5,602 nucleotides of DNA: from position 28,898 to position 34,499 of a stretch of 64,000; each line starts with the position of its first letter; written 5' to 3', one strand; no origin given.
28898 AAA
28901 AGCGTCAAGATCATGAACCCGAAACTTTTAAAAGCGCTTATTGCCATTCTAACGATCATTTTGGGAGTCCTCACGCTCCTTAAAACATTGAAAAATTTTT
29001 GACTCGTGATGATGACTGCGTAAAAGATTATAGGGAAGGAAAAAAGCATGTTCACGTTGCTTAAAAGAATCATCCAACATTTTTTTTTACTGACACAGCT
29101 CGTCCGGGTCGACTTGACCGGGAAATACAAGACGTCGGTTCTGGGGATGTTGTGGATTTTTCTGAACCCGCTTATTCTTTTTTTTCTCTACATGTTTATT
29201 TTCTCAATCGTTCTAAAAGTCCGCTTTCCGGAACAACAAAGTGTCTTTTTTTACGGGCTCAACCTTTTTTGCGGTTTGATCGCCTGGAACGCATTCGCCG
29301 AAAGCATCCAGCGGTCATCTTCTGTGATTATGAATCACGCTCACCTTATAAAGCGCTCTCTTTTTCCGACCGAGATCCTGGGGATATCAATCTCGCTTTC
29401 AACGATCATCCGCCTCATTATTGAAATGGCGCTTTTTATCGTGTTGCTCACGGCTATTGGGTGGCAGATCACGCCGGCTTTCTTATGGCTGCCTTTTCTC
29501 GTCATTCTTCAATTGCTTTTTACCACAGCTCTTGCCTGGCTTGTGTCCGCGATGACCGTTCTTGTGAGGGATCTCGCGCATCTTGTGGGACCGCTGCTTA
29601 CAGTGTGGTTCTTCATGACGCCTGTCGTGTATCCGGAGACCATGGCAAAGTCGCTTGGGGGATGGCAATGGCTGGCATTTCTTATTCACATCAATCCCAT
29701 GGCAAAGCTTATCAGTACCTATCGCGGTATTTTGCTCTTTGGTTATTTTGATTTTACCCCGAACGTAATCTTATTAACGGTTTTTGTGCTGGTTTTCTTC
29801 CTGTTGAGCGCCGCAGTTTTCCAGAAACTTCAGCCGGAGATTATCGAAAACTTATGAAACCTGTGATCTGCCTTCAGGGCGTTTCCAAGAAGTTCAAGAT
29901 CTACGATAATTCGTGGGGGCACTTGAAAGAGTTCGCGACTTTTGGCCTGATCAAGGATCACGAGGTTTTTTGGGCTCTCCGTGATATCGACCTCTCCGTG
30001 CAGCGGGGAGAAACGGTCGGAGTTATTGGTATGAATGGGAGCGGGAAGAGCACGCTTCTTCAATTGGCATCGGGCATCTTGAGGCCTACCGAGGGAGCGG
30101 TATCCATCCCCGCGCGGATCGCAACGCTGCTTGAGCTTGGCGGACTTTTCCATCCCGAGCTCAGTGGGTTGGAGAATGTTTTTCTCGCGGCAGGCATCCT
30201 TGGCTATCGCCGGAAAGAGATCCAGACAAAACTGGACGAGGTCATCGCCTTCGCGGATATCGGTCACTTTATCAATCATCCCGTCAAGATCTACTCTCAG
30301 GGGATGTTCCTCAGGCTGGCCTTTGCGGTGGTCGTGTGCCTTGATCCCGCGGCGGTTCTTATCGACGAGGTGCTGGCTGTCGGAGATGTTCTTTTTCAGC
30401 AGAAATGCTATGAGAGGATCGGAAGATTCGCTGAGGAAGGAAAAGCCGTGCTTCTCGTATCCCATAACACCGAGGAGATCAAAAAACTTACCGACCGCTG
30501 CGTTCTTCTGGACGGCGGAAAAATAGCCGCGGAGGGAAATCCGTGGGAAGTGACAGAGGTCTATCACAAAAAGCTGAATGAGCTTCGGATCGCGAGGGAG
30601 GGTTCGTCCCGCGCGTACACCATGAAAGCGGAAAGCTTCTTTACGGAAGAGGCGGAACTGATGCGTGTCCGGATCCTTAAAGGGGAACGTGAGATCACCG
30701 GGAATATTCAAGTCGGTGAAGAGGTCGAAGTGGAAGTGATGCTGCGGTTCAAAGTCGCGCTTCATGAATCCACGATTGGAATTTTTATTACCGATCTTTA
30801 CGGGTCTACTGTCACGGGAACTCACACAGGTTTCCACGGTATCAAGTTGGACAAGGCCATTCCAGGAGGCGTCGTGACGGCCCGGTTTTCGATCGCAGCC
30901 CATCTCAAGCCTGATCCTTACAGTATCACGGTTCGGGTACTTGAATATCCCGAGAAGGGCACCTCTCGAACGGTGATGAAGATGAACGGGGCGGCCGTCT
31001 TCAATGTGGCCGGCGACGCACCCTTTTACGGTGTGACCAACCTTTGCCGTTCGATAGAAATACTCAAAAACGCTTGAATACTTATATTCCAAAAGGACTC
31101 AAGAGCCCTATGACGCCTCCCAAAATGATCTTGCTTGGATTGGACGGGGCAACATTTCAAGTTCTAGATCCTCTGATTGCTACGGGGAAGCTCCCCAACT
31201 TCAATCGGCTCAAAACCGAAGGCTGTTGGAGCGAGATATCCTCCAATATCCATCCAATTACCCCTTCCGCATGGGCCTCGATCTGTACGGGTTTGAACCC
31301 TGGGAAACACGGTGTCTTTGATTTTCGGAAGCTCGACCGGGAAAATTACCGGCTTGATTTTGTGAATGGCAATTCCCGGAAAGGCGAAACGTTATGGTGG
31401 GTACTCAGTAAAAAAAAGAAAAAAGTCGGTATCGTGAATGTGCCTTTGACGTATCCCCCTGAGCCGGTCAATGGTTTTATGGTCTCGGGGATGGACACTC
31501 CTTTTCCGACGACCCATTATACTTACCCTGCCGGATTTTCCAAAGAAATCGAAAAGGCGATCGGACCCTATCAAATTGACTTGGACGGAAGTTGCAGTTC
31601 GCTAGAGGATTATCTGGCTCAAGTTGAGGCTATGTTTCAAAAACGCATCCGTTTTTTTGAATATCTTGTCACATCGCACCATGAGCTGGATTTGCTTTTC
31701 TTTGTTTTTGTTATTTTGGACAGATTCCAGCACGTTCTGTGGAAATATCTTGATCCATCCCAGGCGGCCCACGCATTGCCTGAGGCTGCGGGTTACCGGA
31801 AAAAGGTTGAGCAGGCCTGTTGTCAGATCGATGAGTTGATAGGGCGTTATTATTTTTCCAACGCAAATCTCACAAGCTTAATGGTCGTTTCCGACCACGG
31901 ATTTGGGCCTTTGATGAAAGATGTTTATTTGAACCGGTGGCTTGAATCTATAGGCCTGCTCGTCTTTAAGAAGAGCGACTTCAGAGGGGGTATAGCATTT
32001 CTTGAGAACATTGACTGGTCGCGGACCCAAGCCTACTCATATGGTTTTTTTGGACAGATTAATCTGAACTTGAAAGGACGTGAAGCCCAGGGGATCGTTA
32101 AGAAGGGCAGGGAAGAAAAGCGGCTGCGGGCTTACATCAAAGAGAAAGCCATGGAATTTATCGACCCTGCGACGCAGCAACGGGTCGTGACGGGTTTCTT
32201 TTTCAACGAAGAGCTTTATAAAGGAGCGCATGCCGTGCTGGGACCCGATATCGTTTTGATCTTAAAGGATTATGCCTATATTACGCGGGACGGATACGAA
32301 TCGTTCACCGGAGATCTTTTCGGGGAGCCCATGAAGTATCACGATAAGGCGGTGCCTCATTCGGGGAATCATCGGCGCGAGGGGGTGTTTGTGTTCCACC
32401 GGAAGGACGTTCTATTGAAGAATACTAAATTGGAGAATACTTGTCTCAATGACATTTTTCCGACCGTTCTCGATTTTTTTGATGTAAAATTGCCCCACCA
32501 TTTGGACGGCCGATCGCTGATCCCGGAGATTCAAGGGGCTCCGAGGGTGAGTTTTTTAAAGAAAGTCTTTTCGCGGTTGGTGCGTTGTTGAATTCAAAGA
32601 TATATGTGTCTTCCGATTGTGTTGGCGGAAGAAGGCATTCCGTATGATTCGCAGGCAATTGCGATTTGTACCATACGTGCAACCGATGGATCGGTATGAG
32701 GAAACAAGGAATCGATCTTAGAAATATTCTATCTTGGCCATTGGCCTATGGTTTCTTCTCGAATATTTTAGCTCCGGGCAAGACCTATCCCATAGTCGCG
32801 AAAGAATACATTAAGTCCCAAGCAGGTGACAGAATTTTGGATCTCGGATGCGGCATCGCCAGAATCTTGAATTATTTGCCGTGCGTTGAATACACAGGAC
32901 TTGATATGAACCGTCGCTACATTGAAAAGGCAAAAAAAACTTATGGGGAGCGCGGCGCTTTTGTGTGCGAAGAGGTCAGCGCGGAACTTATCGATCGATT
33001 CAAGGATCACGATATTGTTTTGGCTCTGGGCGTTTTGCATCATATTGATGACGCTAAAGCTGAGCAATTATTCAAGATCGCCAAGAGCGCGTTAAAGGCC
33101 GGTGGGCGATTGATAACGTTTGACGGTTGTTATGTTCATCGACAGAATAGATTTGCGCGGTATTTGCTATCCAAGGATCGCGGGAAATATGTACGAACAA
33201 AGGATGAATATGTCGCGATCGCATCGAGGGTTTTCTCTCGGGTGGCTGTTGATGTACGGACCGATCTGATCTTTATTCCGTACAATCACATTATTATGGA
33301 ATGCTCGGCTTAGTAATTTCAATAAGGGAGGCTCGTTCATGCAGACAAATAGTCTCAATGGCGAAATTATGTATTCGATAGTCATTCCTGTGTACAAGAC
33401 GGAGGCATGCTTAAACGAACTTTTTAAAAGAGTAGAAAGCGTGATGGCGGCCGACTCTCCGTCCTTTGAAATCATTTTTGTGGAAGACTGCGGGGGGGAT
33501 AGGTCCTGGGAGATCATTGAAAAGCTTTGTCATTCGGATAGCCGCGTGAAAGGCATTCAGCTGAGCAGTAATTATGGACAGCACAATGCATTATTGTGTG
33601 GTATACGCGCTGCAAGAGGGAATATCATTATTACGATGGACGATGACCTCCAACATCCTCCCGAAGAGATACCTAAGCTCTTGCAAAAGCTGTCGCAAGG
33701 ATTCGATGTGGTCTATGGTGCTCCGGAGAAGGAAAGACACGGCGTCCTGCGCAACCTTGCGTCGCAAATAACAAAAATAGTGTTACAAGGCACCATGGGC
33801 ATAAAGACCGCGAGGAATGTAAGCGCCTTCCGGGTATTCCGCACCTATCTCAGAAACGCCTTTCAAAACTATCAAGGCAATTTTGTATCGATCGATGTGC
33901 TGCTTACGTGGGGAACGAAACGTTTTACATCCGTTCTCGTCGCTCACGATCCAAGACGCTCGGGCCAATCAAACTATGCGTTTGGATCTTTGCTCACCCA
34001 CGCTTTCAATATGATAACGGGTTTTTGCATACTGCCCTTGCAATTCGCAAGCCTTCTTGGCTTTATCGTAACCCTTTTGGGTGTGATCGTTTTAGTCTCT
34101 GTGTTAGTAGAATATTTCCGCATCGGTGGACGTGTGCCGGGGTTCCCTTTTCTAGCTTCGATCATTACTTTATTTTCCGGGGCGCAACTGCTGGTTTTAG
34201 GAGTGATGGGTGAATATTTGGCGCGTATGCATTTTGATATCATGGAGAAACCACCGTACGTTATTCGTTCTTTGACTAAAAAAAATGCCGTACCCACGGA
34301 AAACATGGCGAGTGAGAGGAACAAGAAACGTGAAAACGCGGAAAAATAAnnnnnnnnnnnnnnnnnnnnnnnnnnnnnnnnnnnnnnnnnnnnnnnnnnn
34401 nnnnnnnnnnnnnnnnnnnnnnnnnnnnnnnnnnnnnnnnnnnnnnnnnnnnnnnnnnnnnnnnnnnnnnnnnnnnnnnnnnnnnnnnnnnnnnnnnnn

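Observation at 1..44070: Three class B (B12-binding) radical SAM enzymes plus four class I methyltransferases imply an unusually heavily C- and O-methylated glycan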

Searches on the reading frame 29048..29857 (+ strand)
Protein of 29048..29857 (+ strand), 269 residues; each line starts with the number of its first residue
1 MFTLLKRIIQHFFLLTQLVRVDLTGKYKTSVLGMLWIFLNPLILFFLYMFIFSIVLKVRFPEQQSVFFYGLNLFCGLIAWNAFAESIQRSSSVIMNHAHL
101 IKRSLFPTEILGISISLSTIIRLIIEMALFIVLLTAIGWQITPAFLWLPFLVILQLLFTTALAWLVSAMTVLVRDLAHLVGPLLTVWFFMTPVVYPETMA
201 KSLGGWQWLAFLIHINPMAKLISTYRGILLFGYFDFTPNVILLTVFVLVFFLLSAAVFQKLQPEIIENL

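Call 7: search_protein_families(library=pfam, proteins=[window:29048-29857:+], max_evalue=0.001)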
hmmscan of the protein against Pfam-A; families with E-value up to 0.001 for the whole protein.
window:29048-29857:+ (269 aa): 1 family
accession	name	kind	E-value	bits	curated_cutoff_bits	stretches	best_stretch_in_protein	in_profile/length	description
PF01061.29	ABC2_membrane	-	2.3e-15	57.2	26.9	1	18-229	6-210/211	ABC-2 type transporter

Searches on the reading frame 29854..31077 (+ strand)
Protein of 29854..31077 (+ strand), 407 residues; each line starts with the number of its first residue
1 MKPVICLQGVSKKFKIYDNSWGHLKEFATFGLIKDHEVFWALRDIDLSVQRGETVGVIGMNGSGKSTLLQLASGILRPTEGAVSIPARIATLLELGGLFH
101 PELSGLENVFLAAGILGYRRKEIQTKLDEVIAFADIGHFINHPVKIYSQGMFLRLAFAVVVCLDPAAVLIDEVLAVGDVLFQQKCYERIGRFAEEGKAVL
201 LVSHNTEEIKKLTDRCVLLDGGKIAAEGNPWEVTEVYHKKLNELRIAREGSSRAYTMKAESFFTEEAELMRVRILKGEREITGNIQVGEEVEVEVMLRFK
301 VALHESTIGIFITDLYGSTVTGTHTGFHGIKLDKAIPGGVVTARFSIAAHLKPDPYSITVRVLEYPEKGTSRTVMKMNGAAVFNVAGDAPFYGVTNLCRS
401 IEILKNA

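Call 7: search_protein_families(library=pfam, proteins=[window:29854-31077:+], max_evalue=0.001)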
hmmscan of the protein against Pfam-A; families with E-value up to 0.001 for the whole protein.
window:29854-31077:+ (407 aa): 2 families
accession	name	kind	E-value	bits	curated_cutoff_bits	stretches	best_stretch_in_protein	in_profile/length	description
PF14524.12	Wzt_C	-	5e-19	69.2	30.4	1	261-396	4-142/143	Wzt C-terminal domain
PF00005.33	ABC_tran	-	2.7e-17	64.1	25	1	42-173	1-135/137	ABC transporter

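Call 10: search_protein_families(library=ncbifam, proteins=[window:29854-31077:+], max_evalue=0.001)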
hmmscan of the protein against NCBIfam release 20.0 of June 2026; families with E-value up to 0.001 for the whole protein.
window:29854-31077:+ (407 aa): 177 families (the best 25 are shown)
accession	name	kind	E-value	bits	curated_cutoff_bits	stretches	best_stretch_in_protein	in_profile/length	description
NF010065.0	PRK13545.1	equivalog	1.6e-55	188.8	538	1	6-243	6-240/549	teichoic acids export protein ATP-binding subunit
NF010066.0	PRK13546.1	equivalog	4.2e-50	170.6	320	1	5-253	5-250/264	teichoic acids export ABC transporter ATP-binding subunit TagH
NF050108.1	galactan_ABC_ATP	equivalog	1.3e-48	165.3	400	1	36-239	39-242/244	galactan export ABC transporter ATP-binding subunit Wzt/RfbE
TIGR01188.1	drrA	subfamily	2.7e-34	118.8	312.45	2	102-284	80-263/302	daunorubicin resistance ABC transporter, ATP-binding protein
TIGR04521.1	ECF_ATPase_2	equivalog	2e-28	99.3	330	2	107-245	104-243/279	energy-coupling factor transporter ATPase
TIGR04520.1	ECF_ATPase_1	equivalog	4.1e-27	95.3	315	2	117-246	107-235/269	energy-coupling factor transporter ATPase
TIGR01166.1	cbiO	subfamily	3.7e-23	82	211.8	2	41-85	7-51/190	cobalt ABC transporter, ATP-binding protein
NF010068.0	PRK13548.1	equivalog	1.8e-22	79.7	261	2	119-235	110-232/261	heme ABC transporter ATP-binding protein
NF010156.0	PRK13635.1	equivalog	6.6e-22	78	392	2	116-243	110-236/279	energy-coupling factor ABC transporter ATP-binding protein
TIGR03740.1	galliderm_ABC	subfamily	2.7e-21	76.3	309.75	1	34-228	8-206/223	lantibiotic protection ABC transporter ATP-binding subunit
NF010060.0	PRK13537.1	equivalog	5.9e-21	74.7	521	1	42-234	31-234/314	nodulation factor ABC transporter ATP-binding protein NodI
NF010158.0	PRK13637.1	equivalog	6.6e-21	74.7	390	2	117-235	113-234/287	energy-coupling factor transporter ATPase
TIGR01184.1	ntrCD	subfamily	7.6e-21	74.8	291.8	1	42-233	1-202/230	nitrate ABC transporter ATP-binding protein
NF006987.0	PRK09452.1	equivalog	1.4e-20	73.4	482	1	32-298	23-295/378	spermidine/putrescine ABC transporter ATP-binding protein PotA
TIGR02769.1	nickel_nikE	equivalog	1.9e-20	73.5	332.55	2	25-85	10-70/265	nickel import ATP-binding protein NikE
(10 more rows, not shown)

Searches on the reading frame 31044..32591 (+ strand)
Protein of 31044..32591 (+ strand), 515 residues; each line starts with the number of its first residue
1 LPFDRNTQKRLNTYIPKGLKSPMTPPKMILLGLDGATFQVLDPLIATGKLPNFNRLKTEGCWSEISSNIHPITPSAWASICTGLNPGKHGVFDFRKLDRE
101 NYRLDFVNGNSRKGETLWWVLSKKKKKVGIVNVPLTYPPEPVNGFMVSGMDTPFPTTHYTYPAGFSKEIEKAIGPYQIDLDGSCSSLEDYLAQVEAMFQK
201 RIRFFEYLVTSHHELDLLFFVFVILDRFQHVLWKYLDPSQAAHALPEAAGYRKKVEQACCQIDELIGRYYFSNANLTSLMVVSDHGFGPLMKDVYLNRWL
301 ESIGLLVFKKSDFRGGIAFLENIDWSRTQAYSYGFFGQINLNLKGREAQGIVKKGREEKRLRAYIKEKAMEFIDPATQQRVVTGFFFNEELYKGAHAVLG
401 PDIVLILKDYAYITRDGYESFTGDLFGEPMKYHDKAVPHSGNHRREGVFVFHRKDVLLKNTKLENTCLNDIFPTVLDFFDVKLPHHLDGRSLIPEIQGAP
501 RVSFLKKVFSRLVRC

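Call 7: search_protein_families(library=pfam, proteins=[window:31044-32591:+], max_evalue=0.001)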
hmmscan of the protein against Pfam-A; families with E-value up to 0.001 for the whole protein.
window:31044-32591:+ (515 aa): 1 family
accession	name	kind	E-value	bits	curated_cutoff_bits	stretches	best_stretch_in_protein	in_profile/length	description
PF01663.27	Phosphodiest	-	1e-32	114.5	23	1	29-416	2-326/342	Type I phosphodiesterase / nucleotide pyrophosphatase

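Call 55: search_protein_families(library=ncbifam, proteins=[window:31044-32591:+], max_evalue=1e-10)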
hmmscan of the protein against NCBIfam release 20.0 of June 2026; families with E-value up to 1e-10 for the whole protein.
window:31044-32591:+ (515 aa): 0 families

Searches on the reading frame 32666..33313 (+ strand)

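Call 3: search_protein_families(library=pfam, proteins=[window:32666-33313:+], max_evalue=0.01)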
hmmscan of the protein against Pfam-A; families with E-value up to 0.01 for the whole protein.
window:32666-33313:+ (215 aa): 8 families
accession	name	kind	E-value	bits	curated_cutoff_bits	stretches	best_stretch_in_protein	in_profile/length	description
PF08242.18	Methyltransf_12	-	4.2e-13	50.3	30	1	58-149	1-98/98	Methyltransferase domain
PF08241.18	Methyltransf_11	-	1.6e-11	45.1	21.2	1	58-150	1-94/95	Methyltransferase domain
PF13649.12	Methyltransf_25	-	3.4e-11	44.1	27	1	57-147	1-97/97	Methyltransferase domain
PF13847.12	Methyltransf_31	-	2.7e-08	34.1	27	1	53-155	3-113/145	Methyltransferase domain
PF13489.12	Methyltransf_23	-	4.8e-07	30.1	27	1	51-166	20-134/164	Methyltransferase domain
PF05175.20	MTS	-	1.2e-05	25.4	23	1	49-150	27-137/170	Methyltransferase small domain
PF02353.26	CMAS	-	1.9e-05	24.5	27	1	49-161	58-174/273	Mycolic acid cyclopropane synthetase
PF00891.24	Methyltransf_2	-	2.4e-05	24.2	22.3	1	56-159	65-172/210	O-methyltransferase domain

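Call 10: search_protein_families(library=ncbifam, proteins=[window:32666-33313:+], max_evalue=0.001)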
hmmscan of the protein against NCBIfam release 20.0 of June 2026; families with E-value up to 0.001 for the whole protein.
window:32666-33313:+ (215 aa): 9 families
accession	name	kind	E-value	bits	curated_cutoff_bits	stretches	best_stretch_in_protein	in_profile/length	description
NF043040.1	corrin_prot_MT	hypoth_equivalog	3.8e-09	36.3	180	1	44-158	34-154/216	corrinoid protein-associated methyltransferase CpaM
NF045667.1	MTase_DVU1556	equivalog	4.4e-07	29.6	155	1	47-153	16-121/213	DVU_1556 family methyltransferase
NF004851.0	PRK06202.1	equivalog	5e-07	29.4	243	1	49-138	56-153/237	hypothetical protein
TIGR01983.1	UbiG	equivalog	5.6e-06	25.8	102.95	1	51-150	47-150/228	bifunctional 2-polyprenyl-6-hydroxyphenol methylase/3-demethylubiquinol 3-O-methyltransferase UbiG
NF040703.1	cyclopro_CfaB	exception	0.00018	20.5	650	1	50-153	156-265/393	C17 cyclopropane fatty acid synthase CfaB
TIGR04345.1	ovoA_Cterm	equivalog_domain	0.00028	20.5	170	0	44-91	32-81/242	putative 4-mercaptohistidine N1-methyltransferase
NF008686.0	PRK11705.1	equivalog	0.00038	19.6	400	1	49-150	163-264/383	cyclopropane fatty acyl phospholipid synthase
TIGR02072.1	BioC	equivalog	0.00045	20.1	184.95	1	52-150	33-131/244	malonyl-ACP O-methyltransferase BioC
TIGR02021.1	BchM-ChlM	equivalog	0.00061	19.3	158.9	1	51-142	52-146/218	magnesium protoporphyrin IX methyltransferase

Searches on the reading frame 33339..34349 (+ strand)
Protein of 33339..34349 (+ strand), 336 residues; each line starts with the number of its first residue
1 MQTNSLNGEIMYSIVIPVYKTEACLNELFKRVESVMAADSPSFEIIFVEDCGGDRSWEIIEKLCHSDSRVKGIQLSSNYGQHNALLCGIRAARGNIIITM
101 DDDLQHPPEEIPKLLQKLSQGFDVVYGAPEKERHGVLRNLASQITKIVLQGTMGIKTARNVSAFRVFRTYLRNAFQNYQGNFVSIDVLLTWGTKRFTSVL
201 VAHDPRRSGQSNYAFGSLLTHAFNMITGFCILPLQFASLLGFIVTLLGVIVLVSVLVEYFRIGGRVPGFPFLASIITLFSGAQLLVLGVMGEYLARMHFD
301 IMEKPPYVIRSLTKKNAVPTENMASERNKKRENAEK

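Call 7: search_protein_families(library=pfam, proteins=[window:33339-34349:+], max_evalue=0.001)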
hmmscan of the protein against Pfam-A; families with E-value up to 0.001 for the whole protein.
window:33339-34349:+ (336 aa): 2 families
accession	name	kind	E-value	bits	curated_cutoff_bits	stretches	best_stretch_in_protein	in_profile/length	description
PF00535.33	Glycos_transf_2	-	1.7e-30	106.6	23.3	1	13-143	1-129/168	Glycosyl transferase family 2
PF13641.12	Glyco_tranf_2_3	-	0.00028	21.4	27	1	12-129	3-123/230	Glycosyltransferase like family 2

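Call 55: search_protein_families(library=ncbifam, proteins=[window:33339-34349:+], max_evalue=1e-10)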
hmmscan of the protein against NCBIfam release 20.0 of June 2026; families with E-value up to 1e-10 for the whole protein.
window:33339-34349:+ (336 aa): 4 families
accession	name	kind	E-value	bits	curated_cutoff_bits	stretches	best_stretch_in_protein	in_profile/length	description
NF007986.1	PRK10714.1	equivalog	3.7e-53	180.6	529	1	13-315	9-314/316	undecaprenyl-phosphate 4-deoxy-4-formamido-L-arabinose transferase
NF047588.1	GlcsyltransPgfSStrep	equivalog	9.6e-48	163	500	1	12-310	3-303/308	glycosyltransferase PgfS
TIGR03937.1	PgaC_IcaA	equivalog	7.2e-12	45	422.3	1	8-105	43-137/407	poly-beta-1,6-N-acetyl-D-glucosamine synthase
NF050050.1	ProtGlycPglI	equivalog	5.7e-11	42.3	500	1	12-139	4-129/306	GalNAc(5)-diNAcBac-PP-undecaprenol beta-1,3-glucosyltransferase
